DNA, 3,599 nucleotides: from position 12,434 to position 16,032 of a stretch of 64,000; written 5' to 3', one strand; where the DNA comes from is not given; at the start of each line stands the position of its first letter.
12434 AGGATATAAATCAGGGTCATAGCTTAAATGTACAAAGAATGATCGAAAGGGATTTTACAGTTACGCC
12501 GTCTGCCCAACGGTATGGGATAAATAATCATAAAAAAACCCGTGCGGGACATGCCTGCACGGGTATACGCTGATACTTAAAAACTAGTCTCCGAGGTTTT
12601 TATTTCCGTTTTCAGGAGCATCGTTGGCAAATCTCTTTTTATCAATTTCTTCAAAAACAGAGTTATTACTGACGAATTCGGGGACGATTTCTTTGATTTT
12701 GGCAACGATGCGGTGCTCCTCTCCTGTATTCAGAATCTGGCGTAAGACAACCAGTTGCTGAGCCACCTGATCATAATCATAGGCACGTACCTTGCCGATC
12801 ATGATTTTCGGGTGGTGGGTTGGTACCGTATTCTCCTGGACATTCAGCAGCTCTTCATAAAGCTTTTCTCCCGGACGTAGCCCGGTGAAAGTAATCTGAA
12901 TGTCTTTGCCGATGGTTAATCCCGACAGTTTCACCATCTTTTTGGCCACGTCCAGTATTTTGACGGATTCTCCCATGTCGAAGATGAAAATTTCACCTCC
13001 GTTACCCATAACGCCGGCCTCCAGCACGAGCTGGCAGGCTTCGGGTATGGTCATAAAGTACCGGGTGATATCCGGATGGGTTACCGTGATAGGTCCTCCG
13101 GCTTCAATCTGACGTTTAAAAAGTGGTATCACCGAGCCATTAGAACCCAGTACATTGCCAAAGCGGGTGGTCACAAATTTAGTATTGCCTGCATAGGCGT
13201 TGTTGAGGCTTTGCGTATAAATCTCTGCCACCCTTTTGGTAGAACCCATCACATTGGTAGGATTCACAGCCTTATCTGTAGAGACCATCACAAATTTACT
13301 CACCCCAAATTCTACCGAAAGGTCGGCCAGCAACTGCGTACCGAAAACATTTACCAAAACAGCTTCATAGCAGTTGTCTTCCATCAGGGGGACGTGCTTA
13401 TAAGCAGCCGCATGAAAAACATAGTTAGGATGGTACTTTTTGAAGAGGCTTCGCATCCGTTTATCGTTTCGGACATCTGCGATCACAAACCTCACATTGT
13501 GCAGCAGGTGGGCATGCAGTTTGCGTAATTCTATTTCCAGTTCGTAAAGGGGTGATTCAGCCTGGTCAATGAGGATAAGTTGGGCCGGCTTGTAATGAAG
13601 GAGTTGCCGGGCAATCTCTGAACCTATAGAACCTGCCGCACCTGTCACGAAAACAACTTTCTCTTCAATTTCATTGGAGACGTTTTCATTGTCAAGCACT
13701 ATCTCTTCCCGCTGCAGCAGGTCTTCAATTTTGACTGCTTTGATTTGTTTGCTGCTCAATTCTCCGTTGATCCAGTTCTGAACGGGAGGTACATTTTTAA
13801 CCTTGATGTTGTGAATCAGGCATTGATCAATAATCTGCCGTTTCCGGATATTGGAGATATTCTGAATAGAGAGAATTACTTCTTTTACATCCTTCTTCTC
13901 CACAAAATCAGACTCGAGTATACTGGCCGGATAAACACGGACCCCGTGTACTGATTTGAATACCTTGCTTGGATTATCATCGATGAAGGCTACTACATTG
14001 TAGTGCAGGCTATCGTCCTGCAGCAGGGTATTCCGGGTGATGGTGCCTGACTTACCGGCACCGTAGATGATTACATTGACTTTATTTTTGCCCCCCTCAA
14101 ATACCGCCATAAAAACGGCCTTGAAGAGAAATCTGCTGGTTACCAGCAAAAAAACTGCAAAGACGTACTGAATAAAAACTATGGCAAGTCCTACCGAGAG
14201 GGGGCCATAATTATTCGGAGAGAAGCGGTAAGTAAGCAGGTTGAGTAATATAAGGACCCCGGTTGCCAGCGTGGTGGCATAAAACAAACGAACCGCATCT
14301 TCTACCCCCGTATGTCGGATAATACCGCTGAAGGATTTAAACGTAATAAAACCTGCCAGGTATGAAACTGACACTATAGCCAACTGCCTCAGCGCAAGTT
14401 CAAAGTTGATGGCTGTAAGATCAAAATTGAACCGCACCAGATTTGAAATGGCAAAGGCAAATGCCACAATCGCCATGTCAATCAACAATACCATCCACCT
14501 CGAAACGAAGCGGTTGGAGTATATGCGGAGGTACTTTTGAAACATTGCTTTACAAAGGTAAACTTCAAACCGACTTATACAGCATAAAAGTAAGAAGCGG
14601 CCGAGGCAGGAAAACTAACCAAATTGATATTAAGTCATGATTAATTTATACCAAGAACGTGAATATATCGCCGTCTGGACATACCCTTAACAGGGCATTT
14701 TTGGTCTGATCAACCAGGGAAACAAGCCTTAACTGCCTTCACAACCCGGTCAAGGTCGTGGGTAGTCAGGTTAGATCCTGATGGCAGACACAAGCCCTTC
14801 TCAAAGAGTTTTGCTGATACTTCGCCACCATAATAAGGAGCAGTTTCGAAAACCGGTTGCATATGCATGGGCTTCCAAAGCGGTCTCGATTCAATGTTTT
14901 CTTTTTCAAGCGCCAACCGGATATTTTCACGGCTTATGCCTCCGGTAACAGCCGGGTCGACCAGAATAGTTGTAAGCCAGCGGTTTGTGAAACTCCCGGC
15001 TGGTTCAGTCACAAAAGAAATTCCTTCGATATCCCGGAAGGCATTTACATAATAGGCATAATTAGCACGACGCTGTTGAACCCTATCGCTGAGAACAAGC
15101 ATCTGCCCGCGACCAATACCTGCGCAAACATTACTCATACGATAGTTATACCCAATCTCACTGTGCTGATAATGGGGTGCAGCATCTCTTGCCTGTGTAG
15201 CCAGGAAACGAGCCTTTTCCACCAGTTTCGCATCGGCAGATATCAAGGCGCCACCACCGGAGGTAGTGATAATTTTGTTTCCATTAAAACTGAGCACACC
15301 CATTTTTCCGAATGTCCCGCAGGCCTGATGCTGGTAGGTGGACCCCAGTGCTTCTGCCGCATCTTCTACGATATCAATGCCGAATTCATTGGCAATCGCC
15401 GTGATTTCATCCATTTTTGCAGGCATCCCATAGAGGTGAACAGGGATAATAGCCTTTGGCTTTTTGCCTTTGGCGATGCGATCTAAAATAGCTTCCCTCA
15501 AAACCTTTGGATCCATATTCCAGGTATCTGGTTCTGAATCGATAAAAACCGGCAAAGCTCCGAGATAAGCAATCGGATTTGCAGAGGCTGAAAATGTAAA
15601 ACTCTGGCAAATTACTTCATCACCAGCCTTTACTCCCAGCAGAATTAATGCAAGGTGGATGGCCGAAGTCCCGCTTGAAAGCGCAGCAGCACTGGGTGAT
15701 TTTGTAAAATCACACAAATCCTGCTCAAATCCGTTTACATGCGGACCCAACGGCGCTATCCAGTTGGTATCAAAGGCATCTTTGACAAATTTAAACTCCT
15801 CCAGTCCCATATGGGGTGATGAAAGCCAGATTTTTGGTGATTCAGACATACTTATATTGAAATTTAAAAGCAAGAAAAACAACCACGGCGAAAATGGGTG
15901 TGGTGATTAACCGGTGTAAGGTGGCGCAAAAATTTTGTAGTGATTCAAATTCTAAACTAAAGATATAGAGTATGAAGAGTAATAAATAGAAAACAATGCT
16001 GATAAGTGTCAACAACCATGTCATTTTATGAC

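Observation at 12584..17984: Complete Pgl-like UDP-2,4-diacetamido-2,4,6-trideoxyhexose (bacillosamine-type) module with its own priming transferase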

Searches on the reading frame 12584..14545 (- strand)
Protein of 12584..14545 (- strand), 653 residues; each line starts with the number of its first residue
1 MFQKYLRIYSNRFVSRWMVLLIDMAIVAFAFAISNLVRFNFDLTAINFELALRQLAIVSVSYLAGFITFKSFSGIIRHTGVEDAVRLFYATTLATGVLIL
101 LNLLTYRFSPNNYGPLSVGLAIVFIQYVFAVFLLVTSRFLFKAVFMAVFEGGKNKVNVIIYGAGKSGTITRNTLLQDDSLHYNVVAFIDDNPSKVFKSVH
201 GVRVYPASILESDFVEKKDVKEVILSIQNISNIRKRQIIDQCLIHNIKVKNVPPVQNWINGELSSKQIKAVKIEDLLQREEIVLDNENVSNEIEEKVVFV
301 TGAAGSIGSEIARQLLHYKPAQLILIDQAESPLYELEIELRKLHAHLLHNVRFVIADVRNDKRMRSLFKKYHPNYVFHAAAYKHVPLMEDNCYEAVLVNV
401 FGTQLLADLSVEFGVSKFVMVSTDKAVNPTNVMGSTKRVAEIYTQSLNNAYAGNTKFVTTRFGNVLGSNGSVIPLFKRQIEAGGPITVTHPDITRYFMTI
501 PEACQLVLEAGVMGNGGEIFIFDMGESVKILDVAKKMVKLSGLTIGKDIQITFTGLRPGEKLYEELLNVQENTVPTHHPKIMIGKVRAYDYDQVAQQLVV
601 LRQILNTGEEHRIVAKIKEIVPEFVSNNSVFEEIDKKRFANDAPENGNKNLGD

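Call 4: search_protein_families(library=pfam, proteins=[window:12584-14545:-])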
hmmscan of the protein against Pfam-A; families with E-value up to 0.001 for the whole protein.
window:12584-14545:- (653 aa): 11 families
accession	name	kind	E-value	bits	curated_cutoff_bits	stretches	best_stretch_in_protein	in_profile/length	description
PF02719.21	Polysacc_synt_2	-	7.1e-120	400.1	20.2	1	298-584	1-291/293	Polysaccharide biosynthesis protein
PF01370.27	Epimerase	-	3.3e-21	76.3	20.9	1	298-490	1-203/240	NAD dependent epimerase/dehydratase family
PF16363.11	GDP_Man_Dehyd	-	1.9e-15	57.6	27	1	299-425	1-131/332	GDP-mannose 4,6 dehydratase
PF04321.23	RmlD_sub_bind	-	6.5e-12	45.5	27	1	298-425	3-103/287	RmlD substrate binding domain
PF01073.25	3Beta_HSD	-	1.8e-10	40.8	22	1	300-431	2-124/280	3-beta hydroxysteroid dehydrogenase/isomerase family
PF13727.12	CoA_binding_3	-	1.2e-07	32.4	25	1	85-253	19-175/175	CoA-binding domain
PF00106.31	adh_short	-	1.9e-06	28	26.6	1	296-371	1-71/195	short chain dehydrogenase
PF08659.16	KR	-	5.8e-06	26.8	22.6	1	298-422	3-135/180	KR domain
PF07993.18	NAD_binding_4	-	5.3e-05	22.9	20.1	1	300-440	1-153/258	Male sterility protein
PF17836.7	PglD_N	-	6.1e-05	23.9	23.4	1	157-235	1-72/78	PglD N-terminal domain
PF13460.12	NAD_binding_10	-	0.00028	21.2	27.2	0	302-429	1-104/184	NAD(P)H-binding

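Call 5: search_protein_families(library=ncbifam, proteins=[window:12584-14545:-])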
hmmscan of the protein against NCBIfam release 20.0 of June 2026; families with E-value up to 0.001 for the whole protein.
window:12584-14545:- (653 aa): 46 families (the best 25 are shown)
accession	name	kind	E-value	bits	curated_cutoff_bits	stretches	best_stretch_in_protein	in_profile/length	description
TIGR03589.1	PseB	equivalog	3.7e-57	193.7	407.75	1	294-574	3-269/324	UDP-N-acetylglucosamine 4,6-dehydratase (inverting)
TIGR04130.1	FnlA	equivalog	1.2e-43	149.3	730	1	294-571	3-269/337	UDP-N-acetylglucosamine 4,6-dehydratase/5-epimerase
TIGR03023.1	WcaJ_sugtrans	equivalog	1.9e-18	67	410.75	1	21-273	1-247/453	undecaprenyl-phosphate glucose phosphotransferase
TIGR03025.1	EPS_sugtrans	subfamily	9.3e-18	64.7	295.55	1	21-273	1-242/445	exopolysaccharide biosynthesis polyprenyl glycosylphosphotransferase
TIGR01179.1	galE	equivalog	1.2e-14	53.9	262.3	1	298-467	2-178/332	UDP-glucose 4-epimerase GalE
TIGR01214.1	rmlD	equivalog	1.3e-11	44.2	224.05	1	298-446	2-137/285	dTDP-4-dehydrorhamnose reductase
TIGR03022.1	WbaP_sugtrans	subfamily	2.8e-11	43.3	403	1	20-269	2-239/456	undecaprenyl-phosphate galactose phosphotransferase WbaP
TIGR01181.1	dTDP_gluc_dehyt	equivalog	6.1e-11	42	365.1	1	298-426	2-128/321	dTDP-glucose 4,6-dehydratase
NF004526.0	PRK05872.1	subfamily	8.1e-11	41.5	276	1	290-367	5-76/297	short-chain dehydrogenase/reductase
TIGR02622.1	CDP_4_6_dhtase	equivalog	4.3e-10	39.2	278.45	1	295-494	4-224/352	CDP-glucose 4,6-dehydratase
TIGR04180.1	EDH_00030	hypoth_equivalog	1.1e-07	31.3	475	1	298-425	1-123/297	NAD-dependent 4,6-dehydratase LegB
NF045894.1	PKS_plus_SDR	equivalog_domain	3.4e-07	28.3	1740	1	295-427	1157-1296/1515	type I polyketide synthase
NF004825.0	PRK06181.1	equivalog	8.4e-07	28.5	215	1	292-369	3-75/268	SDR family oxidoreductase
NF006189.0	PRK08324.1-3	equivalog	1.9e-06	26.5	634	1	278-372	421-512/701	bifunctional rhamnulose-1-phosphate aldolase/short-chain dehydrogenase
NF050062.1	FlagModPtmA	equivalog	2.4e-06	27.3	350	1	293-375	2-84/256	flagellin modification protein PtmA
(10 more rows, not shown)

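Call 14: search_solved_structures(query=window:12584-14545:-, max_evalue=1e-15)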
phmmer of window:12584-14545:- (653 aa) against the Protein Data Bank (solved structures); distinct sequences matched with E-value up to 1e-15: 13.
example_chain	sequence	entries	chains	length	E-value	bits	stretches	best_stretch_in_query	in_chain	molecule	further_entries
5bju_A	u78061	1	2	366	2.7e-88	300.2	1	270-627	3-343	WlaL protein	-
5bjw_A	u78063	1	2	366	9.8e-88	298.4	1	270-627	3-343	WlaL protein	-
5bjx_A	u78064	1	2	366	1.4e-87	297.9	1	270-627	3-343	WlaL protein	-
5bjy_A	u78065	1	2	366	1.9e-87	297.5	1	270-627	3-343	WlaL protein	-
5bjv_A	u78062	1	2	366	9.3e-87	295.2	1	270-627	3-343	WlaL protein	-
6bwc_A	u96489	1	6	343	1.3e-50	175.8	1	294-574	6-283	Polysaccharide biosynthesis protein CapD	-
4j2o_A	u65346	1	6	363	1.1e-40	143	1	293-571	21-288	UDP-N-acetylglucosamine 4,6-dehydratase/5-epimerase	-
3vvb_A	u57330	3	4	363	2.4e-38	135.3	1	293-571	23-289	CapE | Capsular polysaccharide synthesis enzyme Cap8E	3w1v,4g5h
3vvc_A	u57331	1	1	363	8.5e-38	133.5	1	293-571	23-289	Capsular polysaccharide synthesis enzyme Cap8E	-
2gn4_A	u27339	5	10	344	8.2e-37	130.2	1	288-572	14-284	UDP-GlcNAc C6 dehydratase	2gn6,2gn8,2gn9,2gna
4tqg_A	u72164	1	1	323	3.7e-29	104.9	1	292-575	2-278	Putative dTDP-d-glucose 4 6-dehydratase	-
3pvz_A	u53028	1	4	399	4.1e-29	104.8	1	280-539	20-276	UDP-N-acetylglucosamine 4,6-dehydratase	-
3nkl_A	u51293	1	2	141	3.1e-16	62.3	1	155-284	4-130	UDP-D-quinovosamine 4-dehydrogenase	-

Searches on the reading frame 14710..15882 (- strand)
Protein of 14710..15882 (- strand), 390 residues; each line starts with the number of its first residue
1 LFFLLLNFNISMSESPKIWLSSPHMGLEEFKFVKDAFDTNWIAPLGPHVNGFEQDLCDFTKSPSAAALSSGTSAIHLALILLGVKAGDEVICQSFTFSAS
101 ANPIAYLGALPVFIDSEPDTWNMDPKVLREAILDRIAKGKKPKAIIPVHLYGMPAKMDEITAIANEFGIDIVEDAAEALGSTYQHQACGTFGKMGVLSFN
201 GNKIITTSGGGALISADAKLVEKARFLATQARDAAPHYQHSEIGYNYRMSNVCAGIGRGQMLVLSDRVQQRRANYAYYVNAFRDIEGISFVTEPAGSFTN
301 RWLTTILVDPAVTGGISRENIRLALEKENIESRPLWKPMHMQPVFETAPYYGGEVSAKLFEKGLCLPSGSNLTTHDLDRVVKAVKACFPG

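Call 4: search_protein_families(library=pfam, proteins=[window:14710-15882:-])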
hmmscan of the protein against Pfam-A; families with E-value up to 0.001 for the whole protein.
window:14710-15882:- (390 aa): 3 families
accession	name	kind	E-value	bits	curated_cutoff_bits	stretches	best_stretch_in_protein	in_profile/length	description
PF01041.23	DegT_DnrJ_EryC1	-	4.3e-98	329.3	19.8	1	27-384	5-359/360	DegT/DnrJ/EryC1/StrS aminotransferase family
PF00155.27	Aminotran_1_2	-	2.8e-05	23.9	19.7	1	51-146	46-151/361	Aminotransferase class I and II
PF01053.26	Cys_Met_Meta_PP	-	0.00023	20.3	27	1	47-102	52-106/381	Cys/Met metabolism PLP-dependent enzyme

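Call 5: search_protein_families(library=ncbifam, proteins=[window:14710-15882:-])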
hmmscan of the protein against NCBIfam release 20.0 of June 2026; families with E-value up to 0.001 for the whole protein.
window:14710-15882:- (390 aa): 8 families
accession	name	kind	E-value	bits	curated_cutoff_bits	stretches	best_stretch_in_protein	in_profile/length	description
TIGR04181.1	NHT_00031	hypoth_equivalog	4.5e-118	394.2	420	1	18-369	1-359/359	LegC family aminotransferase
TIGR03588.1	PseC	equivalog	6.8e-71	239.2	423.5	1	31-387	15-379/380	UDP-4-amino-4,6-dideoxy-N-acetyl-beta-L-altrosamine transaminase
TIGR04427.1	PLP_DesI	equivalog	2e-58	198.4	650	1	33-386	38-381/390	dTDP-4-dehydro-6-deoxyglucose aminotransferase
NF008658.2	PRK11658.1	equivalog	1.7e-54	184.9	631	1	20-386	7-375/379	UDP-4-amino-4-deoxy-L-arabinose aminotransferase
NF008687.0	PRK11706.1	equivalog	3.9e-53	180.5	375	1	18-388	2-374/375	dTDP-4-amino-4,6-dideoxygalactose transaminase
TIGR02379.1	ECA_wecE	subfamily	1.8e-44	152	434.85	1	20-385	4-372/376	dTDP-4-amino-4,6-dideoxy-D-glucose transaminase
NF011936.0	PRK15407.1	equivalog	5.1e-44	150.7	423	2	18-225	37-245/440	lipopolysaccharide biosynthesis protein RfbH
NF006488.0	PRK08912.1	equivalog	0.00025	20.1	498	1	69-135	94-159/387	aminotransferase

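Call 11: search_solved_structures(query=window:14710-15882:-, max_evalue=1e-20)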
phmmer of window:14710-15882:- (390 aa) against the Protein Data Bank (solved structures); distinct sequences matched with E-value up to 1e-20: 51.
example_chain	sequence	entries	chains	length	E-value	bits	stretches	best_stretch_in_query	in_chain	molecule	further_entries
1o61_A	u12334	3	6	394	5.2e-100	338.6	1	18-384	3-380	aminotransferase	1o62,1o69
4ztc_A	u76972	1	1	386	3.9e-99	335.8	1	18-384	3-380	Aminotransferase homolog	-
7b0m_AAA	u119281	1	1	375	6.3e-81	275.8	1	18-382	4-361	Sugar aminotransferase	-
3dr7_A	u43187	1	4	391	4.5e-67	230.2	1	7-384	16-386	Putative perosamine synthetase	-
3dr4_A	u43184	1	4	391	3.1e-66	227.5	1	7-384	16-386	Putative perosamine synthetase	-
3bn1_A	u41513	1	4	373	3.5e-66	227.3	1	12-384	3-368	Perosamine synthetase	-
4qgr_A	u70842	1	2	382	2.6e-45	158.6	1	45-385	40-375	DegT/DnrJ/EryC1/StrS aminotransferase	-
8vr3_A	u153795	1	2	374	3.4e-44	154.9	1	46-384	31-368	DegT/DnrJ/EryC1/StrS aminotransferase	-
8vr5_A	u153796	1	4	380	3.7e-44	154.8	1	46-384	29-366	DegT/DnrJ/EryC1/StrS aminotransferase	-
1mdo_A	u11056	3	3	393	2.4e-42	148.8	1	20-384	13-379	ArnB aminotransferase | UDP-4-amino-4-deoxy-L-arabinose--oxoglutarate aminotransferase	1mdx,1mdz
4oca_A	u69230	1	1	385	1.5e-41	146.2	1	20-384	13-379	UDP-4-amino-4-deoxy-L-arabinose--oxoglutarate aminotransferase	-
2c7t_A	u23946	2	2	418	9.7e-40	140.3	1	51-345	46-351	GLUTAMINE-2-DEOXY-SCYLLO-INOSOSE AMINOTRANSFERASE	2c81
5w71_A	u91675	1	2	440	1.1e-39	140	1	51-345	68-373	L-glutamine:2-deoxy-scyllo-inosose aminotransferase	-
9bgp_A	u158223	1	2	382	5.2e-39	137.9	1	46-384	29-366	aminotransferase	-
2po3_A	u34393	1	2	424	1.3e-38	136.6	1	34-387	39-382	4-dehydrase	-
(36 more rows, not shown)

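Call 50: search_solved_structures(query=window:14710-15849:-, max_evalue=1e-60, show_alignments=2)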
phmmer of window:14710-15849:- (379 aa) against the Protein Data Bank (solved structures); distinct sequences matched with E-value up to 1e-60: 6.
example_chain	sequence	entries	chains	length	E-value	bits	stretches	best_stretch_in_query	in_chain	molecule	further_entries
1o61_A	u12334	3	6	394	4.6e-100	338.8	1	7-373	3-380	aminotransferase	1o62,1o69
4ztc_A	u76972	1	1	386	3.4e-99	335.9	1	7-373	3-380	Aminotransferase homolog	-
7b0m_AAA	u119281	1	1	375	5.8e-81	275.9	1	7-371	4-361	Sugar aminotransferase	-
3dr7_A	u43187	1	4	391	2.7e-66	227.7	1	1-373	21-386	Putative perosamine synthetase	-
3bn1_A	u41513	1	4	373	4.6e-66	226.9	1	2-373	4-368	Perosamine synthetase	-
3dr4_A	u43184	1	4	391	1.8e-65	224.9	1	1-373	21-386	Putative perosamine synthetase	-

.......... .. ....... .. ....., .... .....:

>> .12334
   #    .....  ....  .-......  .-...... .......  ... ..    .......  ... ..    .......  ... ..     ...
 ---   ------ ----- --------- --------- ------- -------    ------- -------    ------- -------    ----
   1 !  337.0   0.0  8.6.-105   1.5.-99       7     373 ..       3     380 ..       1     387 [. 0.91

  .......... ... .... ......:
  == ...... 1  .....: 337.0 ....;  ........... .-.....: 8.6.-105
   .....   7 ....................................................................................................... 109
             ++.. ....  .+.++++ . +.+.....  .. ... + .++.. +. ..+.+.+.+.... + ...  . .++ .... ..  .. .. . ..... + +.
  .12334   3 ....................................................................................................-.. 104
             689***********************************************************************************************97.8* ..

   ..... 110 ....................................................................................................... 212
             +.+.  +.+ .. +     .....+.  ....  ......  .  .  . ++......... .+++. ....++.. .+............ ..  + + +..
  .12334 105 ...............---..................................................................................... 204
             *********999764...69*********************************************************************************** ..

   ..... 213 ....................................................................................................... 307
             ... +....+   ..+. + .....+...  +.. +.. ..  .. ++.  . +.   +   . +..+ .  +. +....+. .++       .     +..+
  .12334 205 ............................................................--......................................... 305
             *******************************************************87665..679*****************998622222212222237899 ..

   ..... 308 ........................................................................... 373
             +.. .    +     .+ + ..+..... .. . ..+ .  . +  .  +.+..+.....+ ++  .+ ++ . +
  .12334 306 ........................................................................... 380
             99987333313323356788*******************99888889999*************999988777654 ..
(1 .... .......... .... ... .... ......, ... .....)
